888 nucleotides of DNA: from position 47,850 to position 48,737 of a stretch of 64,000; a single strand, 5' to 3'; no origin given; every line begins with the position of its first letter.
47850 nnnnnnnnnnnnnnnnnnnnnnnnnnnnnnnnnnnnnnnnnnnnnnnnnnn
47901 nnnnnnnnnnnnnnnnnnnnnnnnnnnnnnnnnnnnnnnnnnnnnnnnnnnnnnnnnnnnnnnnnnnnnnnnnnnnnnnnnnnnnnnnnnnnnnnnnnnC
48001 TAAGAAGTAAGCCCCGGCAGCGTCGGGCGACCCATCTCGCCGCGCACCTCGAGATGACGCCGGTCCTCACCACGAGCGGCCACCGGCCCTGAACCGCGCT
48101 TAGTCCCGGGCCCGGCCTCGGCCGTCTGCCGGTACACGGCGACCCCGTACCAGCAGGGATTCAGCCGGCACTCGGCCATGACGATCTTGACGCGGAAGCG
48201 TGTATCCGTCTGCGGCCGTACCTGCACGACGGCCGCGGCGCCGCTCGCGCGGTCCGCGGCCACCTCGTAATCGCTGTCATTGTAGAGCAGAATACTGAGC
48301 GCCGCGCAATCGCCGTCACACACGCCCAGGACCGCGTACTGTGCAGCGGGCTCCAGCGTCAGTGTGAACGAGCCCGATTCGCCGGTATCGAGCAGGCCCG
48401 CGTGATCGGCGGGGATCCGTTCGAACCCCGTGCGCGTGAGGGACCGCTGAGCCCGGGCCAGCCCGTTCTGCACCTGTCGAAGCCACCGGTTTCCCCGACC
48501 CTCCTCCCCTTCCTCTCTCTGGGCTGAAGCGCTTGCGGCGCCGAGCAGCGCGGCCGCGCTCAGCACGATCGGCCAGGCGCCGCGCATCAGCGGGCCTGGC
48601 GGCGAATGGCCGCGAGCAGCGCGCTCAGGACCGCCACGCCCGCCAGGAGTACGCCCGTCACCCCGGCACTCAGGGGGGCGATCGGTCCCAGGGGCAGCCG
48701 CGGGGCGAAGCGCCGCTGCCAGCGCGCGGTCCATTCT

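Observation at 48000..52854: Six-gene YtrA-type GntR/ABC operon extended by three unknown envelope proteins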

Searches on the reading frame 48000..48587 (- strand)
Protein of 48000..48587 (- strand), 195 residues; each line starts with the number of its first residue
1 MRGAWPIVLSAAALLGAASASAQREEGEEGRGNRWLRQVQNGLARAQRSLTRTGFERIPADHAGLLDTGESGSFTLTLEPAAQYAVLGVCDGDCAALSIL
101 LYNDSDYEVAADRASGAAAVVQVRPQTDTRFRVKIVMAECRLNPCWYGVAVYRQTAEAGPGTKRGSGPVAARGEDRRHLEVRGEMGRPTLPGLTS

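Call 3: search_protein_families(library=pfam, proteins=[window:48000-48587:-], max_evalue=1)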
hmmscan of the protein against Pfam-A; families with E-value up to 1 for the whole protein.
window:48000-48587:- (195 aa): 0 families

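Call 4: search_protein_families(library=ncbifam, proteins=[window:48000-48587:-], max_evalue=1)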
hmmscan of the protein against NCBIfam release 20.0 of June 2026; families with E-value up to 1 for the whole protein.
window:48000-48587:- (195 aa): 0 families

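Call 23: search_protein_representatives(protein=window:48000-48587:-)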
Query: 195 residues. Proteins with E-value up to 0.001 (for the whole library): 1241; up to 1e-10: 331; up to 1e-30: 12. The best 150 are listed.
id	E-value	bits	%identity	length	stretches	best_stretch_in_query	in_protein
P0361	6.6e-64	231.5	71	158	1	1-158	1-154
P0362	2.6e-55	203.5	31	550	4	15-163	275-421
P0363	9.5e-53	195.1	31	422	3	28-153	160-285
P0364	2.5e-52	193.8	34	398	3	15-187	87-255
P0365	1.3e-46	175.2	34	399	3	9-156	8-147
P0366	1.0e-38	149.4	33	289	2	26-158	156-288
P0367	1.0e-36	142.9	33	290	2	31-184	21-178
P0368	3.2e-35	138.0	32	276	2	30-153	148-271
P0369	1.2e-32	129.6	31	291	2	32-184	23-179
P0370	2.2e-32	128.7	34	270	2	35-153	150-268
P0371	3.6e-32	128.0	31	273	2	33-158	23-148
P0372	7.1e-32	127.1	28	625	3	33-154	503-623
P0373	1.3e-30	123.0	31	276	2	31-152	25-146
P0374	1.6e-30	122.7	28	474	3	38-165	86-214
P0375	5.3e-30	121.0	33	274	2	50-155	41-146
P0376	7.1e-30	120.6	26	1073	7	53-165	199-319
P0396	4.3e-24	101.7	31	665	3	63-159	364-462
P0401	2.7e-23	99.1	29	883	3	61-153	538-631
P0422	2.7e-19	86.0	29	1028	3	64-172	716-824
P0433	1.2e-18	83.9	41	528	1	30-151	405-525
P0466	2.0e-16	76.7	32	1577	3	63-150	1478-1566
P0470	2.8e-16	76.2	34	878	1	29-172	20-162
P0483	2.6e-15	73.1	36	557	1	53-161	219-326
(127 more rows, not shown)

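Call 24: search_protein_families(library=pfam, proteins=[P0362, P0372, P0376, P0401, P0422, P0466, P0470, P0433, P0483, P0396], max_evalue=0.01)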
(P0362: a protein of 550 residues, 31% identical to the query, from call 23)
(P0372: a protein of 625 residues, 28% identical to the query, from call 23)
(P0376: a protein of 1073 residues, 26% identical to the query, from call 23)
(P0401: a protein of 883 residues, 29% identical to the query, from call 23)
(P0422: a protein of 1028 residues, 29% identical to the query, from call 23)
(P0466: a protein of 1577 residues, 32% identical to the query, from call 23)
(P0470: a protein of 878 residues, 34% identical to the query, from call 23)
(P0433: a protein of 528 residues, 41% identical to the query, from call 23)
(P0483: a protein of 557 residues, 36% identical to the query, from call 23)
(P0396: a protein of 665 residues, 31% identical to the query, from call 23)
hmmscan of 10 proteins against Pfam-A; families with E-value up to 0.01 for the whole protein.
P0362 (550 aa): 8 families
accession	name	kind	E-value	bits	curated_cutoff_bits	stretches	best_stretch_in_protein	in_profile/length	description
PF04151.21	PPC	-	7.4e-12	46.4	25.9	0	332-394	4-68/70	Bacterial pre-peptidase C-terminal domain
PF00630.25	Filamin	-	1.9e-05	25.8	26.9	0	239-262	63-86/93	Filamin/ABP280 repeat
PF00801.26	PKD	-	0.00013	22.3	23.5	0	375-395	44-64/80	PKD domain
PF14001.12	YdfZ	-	0.0013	19.6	27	0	125-145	2-22/64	YdfZ protein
PF25142.1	CUB_CDCP1_4th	-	0.0041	17.8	28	0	185-213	31-59/88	CDCP1 forth CUB domain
PF02170.28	PAZ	-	0.0081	16.6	28.8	0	339-362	35-58/123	PAZ domain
PF01273.31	LBP_BPI_CETP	-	0.0084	16.3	28.8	0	112-142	103-133/168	LBP / BPI / CETP family, N-terminal domain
PF22237.3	SO2946-like_C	-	0.0085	16.5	27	0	355-381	113-139/163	SO2946-like, C-terminal domain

P0372 (625 aa): 6 families
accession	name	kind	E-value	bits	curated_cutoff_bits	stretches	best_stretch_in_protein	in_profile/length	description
PF13365.12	Trypsin_2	-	3.4e-29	102.9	27.6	1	57-187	1-144/144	Trypsin-like peptidase domain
PF04151.21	PPC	-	2.8e-07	31.7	25.9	0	284-345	15-68/70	Bacterial pre-peptidase C-terminal domain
PF00089.32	Trypsin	-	5.3e-07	30.1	20.6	1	57-198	27-205/220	Trypsin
PF02907.21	Peptidase_S29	-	0.00032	20.9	25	1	149-196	84-133/149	Hepatitis C virus NS3 protease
PF00949.27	Peptidase_S7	-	0.0011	19.3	20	1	157-195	82-120/131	Peptidase S7, Flavivirus NS3 serine protease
PF23623.1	GBD_IRG7_N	-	0.0014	19.2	27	0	441-487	41-88/95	IRG7 N-terminal galactose binding domain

P0376 (1073 aa): 2 families
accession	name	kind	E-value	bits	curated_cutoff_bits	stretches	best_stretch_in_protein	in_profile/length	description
PF04151.21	PPC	-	3.2e-09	38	25.9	0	554-597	24-67/70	Bacterial pre-peptidase C-terminal domain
PF13860.13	FlgD_ig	-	5.5e-07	29.9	27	0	77-121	7-52/79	FlgD Ig-like domain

P0401 (883 aa): 3 families
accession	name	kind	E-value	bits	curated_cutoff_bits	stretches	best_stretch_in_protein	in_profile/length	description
PF14200.12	RicinB_lectin_2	-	2.5e-09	38.2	25.6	2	283-362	12-88/89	Ricin-type beta-trefoil lectin domain-like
PF00652.28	Ricin_B_lectin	-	5.7e-07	30.2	29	1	283-371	45-124/126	Ricin-type beta-trefoil lectin domain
PF04151.21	PPC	-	0.0029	18.9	25.9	0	664-732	9-66/70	Bacterial pre-peptidase C-terminal domain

P0422 (1028 aa): 7 families
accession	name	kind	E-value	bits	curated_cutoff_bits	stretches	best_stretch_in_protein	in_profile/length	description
PF20703.3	nSTAND1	-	1.9e-63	215.8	27.1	1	22-415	1-349/379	Novel STAND NTPase 1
PF04151.21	PPC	-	2.6e-09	38.3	25.9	1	743-788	24-69/70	Bacterial pre-peptidase C-terminal domain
PF13191.12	AAA_16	-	5.1e-08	34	32.6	1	37-157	2-144/167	AAA ATPase domain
PF05729.18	NACHT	-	8.4e-06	26.1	26.7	1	55-220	1-150/167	NACHT domain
PF25201.1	nSTAND6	-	3.8e-05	24.2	27.7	1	38-89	2-53/148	Novel STAND NTPase 6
PF17210.9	SdrD_B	-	0.00031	21.4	29.7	0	750-831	28-102/112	SdrD B-like domain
PF13401.12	AAA_22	-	0.0023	18.7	27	1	53-155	4-94/130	AAA domain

P0466 (1577 aa): 0 families

P0470 (878 aa): 4 families
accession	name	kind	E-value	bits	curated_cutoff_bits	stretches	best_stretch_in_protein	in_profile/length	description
PF04151.21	PPC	-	1.9e-17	64.3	25.9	2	527-587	3-66/70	Bacterial pre-peptidase C-terminal domain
PF00656.27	Peptidase_C14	-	2.1e-12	47.6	21.4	1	632-767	6-139/233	Caspase domain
PF24584.1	Ig_CYK3_C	-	0.00031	21.4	27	0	204-251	46-95/105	CYK3 C-terminal Ig-like domain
PF23623.1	GBD_IRG7_N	-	0.0039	17.8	27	0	316-364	35-83/95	IRG7 N-terminal galactose binding domain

P0433 (528 aa): 0 families

P0483 (557 aa): 2 families
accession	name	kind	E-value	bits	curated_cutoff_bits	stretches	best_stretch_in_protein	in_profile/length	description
PF03781.23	FGE-sulfatase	-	4.4e-48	164.6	23.3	1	336-555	4-255/255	Sulfatase-modifying factor enzyme 1-like domain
PF01471.23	PG_binding_1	-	1.8e-11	44.5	23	1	87-142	2-57/57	Putative peptidoglycan binding domain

P0396 (665 aa): 3 families
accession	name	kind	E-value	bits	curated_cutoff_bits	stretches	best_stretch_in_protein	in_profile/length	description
PF00656.27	Peptidase_C14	-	3.6e-32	112.3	21.4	1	39-261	2-225/233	Caspase domain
PF04151.21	PPC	-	4.3e-11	44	25.9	2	505-544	25-68/70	Bacterial pre-peptidase C-terminal domain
PF12770.12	CHAT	-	6.5e-05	22.9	24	1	23-184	62-213/289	CHAT domain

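Call 65: search_protein_families(library=pfam, alignment_id=A4, max_evalue=5)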
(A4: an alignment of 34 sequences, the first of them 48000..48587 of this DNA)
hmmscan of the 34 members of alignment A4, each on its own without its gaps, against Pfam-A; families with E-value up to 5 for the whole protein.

A. member 1, window:48000-48587:- (195 aa): 0 families

B. families by the number of members that match (of 34 scanned): 11 families
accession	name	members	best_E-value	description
PF25752.1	DUF1619_N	2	0.0076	N-terminal domain of DUF1619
PF21557.3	RhaB_D2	2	0.013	Alpha-L-rhamnosidase, domain D2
PF07910.19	Peptidase_C78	2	0.28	Peptidase family C78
PF24089.1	DUF7374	1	0.039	Family of unknown function (DUF7374)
PF24876.1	PA4575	1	0.042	PA4575-like protein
PF00023.36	Ank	1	0.062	Ankyrin repeat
PF04909.20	Amidohydro_2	1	0.074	Amidohydrolase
PF15172.11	Prolactin_RP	1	0.082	Prolactin-releasing peptide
PF09450.16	DUF2019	1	0.14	Domain of unknown function (DUF2019)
PF13670.12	PepSY_2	1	0.15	Peptidase propeptide and YPEB domain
PF21482.3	KH_GLD-3_2nd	1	0.17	GLD-3 2nd KH domain (aka KH3)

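Call 66: search_solved_structures(query=A4, max_evalue=1)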
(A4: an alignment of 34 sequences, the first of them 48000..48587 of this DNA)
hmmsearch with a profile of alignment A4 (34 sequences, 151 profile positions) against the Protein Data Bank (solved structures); distinct sequences matched with E-value up to 1: 2.
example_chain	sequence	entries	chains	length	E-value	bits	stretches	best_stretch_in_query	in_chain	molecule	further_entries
5d7g_B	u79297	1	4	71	0.94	12.4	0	22-66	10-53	Autophagy-related protein 16-1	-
4tq0_B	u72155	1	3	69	0.97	12.3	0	22-66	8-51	Autophagy-related protein 16-1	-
